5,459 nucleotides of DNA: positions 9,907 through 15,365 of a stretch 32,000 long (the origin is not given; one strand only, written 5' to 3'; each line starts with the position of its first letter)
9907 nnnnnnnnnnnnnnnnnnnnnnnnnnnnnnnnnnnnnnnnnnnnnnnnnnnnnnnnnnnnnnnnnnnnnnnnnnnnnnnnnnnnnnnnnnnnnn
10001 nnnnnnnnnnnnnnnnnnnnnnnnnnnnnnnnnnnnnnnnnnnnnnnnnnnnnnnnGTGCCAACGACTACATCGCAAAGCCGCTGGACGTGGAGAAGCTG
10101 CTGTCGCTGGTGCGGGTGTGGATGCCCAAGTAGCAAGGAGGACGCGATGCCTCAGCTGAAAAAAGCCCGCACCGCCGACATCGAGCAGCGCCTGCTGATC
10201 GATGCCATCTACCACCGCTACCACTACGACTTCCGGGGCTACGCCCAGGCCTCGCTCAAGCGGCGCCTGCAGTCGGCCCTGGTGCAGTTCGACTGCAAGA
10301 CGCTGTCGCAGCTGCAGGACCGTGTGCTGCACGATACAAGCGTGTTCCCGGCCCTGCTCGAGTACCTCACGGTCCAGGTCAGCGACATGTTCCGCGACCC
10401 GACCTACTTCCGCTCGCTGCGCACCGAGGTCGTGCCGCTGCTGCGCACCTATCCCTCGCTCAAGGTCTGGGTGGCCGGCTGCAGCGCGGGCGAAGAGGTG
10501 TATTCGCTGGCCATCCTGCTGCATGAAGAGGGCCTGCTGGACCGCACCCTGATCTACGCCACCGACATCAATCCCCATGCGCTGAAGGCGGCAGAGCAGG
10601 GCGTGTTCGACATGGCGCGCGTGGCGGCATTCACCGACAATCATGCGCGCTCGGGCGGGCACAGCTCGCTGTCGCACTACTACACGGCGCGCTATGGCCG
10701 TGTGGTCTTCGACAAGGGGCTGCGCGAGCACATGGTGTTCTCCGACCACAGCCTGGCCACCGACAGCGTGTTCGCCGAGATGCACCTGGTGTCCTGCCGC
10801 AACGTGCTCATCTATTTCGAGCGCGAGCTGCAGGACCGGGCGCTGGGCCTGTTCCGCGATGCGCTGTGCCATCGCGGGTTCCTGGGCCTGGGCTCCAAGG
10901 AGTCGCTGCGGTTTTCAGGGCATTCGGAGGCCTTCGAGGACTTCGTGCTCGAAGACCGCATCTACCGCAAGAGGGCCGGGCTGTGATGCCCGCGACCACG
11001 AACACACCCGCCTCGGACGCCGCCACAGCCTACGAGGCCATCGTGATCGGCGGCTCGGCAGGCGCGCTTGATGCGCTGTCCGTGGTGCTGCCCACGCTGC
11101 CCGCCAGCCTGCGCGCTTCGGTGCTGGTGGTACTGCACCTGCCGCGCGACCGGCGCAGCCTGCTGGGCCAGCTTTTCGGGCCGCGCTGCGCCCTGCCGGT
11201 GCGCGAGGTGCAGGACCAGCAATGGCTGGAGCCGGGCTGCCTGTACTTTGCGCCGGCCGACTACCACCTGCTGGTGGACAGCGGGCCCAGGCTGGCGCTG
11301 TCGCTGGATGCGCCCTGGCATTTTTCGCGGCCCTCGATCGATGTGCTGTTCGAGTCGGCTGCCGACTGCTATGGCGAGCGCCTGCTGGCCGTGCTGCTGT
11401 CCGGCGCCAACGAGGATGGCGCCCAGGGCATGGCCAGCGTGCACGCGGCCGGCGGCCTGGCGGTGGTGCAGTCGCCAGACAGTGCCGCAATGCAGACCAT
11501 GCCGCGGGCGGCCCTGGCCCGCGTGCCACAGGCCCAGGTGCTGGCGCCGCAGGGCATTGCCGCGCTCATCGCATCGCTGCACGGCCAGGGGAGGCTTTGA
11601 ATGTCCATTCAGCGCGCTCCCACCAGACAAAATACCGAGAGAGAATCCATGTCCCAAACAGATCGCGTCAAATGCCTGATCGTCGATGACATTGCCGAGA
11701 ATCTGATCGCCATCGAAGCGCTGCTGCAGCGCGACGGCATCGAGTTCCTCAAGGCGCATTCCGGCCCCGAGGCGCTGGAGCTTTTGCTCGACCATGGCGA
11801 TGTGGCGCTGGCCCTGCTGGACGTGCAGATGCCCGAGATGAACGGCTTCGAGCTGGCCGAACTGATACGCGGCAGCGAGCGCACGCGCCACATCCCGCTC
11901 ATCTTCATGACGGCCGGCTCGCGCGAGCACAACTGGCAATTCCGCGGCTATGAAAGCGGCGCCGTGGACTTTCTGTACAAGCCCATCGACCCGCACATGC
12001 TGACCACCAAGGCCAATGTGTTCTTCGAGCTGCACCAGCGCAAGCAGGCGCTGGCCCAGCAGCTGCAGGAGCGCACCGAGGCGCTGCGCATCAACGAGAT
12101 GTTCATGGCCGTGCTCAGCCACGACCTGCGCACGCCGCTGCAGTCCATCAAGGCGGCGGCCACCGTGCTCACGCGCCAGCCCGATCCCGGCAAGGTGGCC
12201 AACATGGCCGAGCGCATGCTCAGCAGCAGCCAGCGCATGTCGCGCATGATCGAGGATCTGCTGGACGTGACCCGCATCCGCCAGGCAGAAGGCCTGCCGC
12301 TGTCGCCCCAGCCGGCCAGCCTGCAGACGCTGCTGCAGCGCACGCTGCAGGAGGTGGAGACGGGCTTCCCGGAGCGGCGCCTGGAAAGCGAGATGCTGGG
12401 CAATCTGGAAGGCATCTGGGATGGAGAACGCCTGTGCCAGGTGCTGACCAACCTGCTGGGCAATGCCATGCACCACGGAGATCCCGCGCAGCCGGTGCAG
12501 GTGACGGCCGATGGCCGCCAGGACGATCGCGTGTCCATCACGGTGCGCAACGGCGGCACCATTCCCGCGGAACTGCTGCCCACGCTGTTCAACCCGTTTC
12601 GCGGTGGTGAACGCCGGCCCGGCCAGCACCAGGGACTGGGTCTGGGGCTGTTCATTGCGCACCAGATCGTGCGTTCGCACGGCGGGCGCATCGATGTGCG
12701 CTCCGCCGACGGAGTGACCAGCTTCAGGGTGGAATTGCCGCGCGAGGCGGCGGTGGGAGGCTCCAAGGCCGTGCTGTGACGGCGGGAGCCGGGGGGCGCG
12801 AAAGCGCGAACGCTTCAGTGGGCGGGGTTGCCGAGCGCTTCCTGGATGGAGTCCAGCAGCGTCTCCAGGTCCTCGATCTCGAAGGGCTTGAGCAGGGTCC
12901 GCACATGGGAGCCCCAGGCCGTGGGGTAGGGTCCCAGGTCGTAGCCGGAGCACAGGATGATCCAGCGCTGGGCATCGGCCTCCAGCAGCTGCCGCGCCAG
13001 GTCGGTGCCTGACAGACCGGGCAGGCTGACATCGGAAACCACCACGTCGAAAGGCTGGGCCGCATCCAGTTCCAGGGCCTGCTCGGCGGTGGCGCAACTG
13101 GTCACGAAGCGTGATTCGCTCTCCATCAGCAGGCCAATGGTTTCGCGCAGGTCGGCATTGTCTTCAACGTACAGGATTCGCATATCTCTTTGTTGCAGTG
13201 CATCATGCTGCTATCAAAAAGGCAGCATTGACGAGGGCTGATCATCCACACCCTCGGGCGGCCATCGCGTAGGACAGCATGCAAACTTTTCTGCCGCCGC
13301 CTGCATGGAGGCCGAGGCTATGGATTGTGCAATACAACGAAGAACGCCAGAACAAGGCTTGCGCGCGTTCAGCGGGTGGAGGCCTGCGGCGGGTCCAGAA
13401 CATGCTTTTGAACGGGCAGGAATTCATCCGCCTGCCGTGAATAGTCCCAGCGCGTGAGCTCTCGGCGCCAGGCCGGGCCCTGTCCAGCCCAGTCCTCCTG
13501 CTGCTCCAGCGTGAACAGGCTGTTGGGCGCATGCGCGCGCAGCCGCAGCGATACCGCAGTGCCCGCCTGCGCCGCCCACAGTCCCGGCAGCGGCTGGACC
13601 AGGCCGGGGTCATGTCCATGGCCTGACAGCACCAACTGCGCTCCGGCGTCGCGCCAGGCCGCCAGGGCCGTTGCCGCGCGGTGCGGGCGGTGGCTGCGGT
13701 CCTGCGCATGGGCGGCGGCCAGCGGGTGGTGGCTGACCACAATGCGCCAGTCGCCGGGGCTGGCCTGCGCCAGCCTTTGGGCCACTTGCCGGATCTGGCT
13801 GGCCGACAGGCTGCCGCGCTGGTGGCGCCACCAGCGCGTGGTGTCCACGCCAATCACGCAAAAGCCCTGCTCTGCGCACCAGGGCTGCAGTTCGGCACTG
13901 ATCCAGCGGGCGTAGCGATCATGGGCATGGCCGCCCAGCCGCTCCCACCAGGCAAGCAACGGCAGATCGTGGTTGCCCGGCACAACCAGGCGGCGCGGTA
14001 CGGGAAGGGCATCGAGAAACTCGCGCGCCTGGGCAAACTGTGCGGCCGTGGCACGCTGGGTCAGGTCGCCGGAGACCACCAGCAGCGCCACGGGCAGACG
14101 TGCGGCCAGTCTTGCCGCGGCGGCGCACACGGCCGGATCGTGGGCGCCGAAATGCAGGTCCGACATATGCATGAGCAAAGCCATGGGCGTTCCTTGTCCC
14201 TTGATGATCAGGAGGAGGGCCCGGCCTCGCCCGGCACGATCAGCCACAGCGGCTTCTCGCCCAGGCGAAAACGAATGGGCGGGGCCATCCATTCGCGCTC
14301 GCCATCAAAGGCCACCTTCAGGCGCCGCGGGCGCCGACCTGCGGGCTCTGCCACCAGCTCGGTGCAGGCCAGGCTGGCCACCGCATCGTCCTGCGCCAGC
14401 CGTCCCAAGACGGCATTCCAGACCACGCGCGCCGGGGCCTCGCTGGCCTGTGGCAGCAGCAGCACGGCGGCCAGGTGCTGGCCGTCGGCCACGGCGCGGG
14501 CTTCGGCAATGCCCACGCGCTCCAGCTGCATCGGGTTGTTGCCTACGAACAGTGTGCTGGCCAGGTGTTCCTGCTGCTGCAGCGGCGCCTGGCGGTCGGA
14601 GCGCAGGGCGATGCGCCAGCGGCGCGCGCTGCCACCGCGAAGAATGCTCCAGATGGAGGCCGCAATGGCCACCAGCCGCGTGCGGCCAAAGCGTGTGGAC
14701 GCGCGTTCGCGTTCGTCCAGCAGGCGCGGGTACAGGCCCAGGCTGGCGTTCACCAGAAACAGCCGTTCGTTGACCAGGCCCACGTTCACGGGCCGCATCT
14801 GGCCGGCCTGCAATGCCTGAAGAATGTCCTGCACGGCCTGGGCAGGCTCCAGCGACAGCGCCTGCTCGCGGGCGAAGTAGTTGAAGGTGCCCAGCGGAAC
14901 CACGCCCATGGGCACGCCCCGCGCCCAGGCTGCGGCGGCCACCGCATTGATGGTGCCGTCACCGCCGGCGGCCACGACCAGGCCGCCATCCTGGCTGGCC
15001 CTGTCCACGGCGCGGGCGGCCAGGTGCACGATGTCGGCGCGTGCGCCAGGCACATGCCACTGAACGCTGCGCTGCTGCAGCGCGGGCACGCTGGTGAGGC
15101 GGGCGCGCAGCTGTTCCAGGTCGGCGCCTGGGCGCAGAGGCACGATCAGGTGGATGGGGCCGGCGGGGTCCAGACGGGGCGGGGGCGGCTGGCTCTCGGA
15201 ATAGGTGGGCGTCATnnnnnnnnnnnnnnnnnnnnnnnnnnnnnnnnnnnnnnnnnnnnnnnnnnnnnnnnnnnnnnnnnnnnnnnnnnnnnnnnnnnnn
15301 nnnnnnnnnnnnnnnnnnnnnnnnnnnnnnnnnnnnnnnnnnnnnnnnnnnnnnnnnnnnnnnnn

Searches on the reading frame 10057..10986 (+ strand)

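Call 16: search_protein_families(library=pfam, proteins=[window:10057-10986:+], max_evalue=0.001)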
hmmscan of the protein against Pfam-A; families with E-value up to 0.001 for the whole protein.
window:10057-10986:+ (309 aa): 2 families
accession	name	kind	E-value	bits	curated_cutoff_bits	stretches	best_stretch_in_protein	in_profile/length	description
PF01739.24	CheR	-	3.6e-35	121.6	27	1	108-293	2-186/195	CheR methyltransferase, SAM binding domain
PF03705.20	CheR_N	-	1.2e-09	38.1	27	1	46-93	5-52/53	CheR methyltransferase, all-alpha domain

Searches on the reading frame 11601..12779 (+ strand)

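Call 16: search_protein_families(library=pfam, proteins=[window:11601-12779:+], max_evalue=0.001)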
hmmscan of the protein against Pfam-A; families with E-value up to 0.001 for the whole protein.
window:11601-12779:+ (392 aa): 3 families
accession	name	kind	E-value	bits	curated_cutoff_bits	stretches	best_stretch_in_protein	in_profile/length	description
PF02518.31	HATPase_c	-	7.7e-22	78.3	26.4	1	274-382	2-110/111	Histidine kinase-, DNA gyrase B-, and HSP90-like ATPase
PF00072.30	Response_reg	-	2.5e-20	73.1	30.2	1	26-137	2-109/111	Response regulator receiver domain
PF00512.31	HisKA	-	7.7e-17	61.5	26.9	1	166-228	3-65/66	His Kinase A (phospho-acceptor) domain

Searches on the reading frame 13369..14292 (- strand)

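Call 16: search_protein_families(library=pfam, proteins=[window:13369-14292:-], max_evalue=0.001)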
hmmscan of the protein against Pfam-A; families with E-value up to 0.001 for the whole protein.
window:13369-14292:- (307 aa): 2 families
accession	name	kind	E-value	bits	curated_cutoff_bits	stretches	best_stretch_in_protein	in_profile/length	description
PF00149.33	Metallophos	-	1.5e-13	52.1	21.5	1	40-229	3-191/191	Calcineurin-like phosphoesterase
PF12850.12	Metallophos_2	-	1.2e-07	32.3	27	1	40-255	3-144/154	Calcineurin-like phosphoesterase superfamily domain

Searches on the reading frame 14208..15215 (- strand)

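Call 16: search_protein_families(library=pfam, proteins=[window:14208-15215:-], max_evalue=0.001)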
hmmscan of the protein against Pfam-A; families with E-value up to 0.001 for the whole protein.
window:14208-15215:- (335 aa): 2 families
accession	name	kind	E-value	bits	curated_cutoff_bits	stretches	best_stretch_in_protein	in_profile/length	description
PF00781.29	DAGK_cat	-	1.2e-15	57.7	23.6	1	48-146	30-123/125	Diacylglycerol kinase catalytic domain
PF01513.26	NAD_kinase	-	0.00069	20.4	25.5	1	73-123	69-114/130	ATP-NAD kinase N-terminal domain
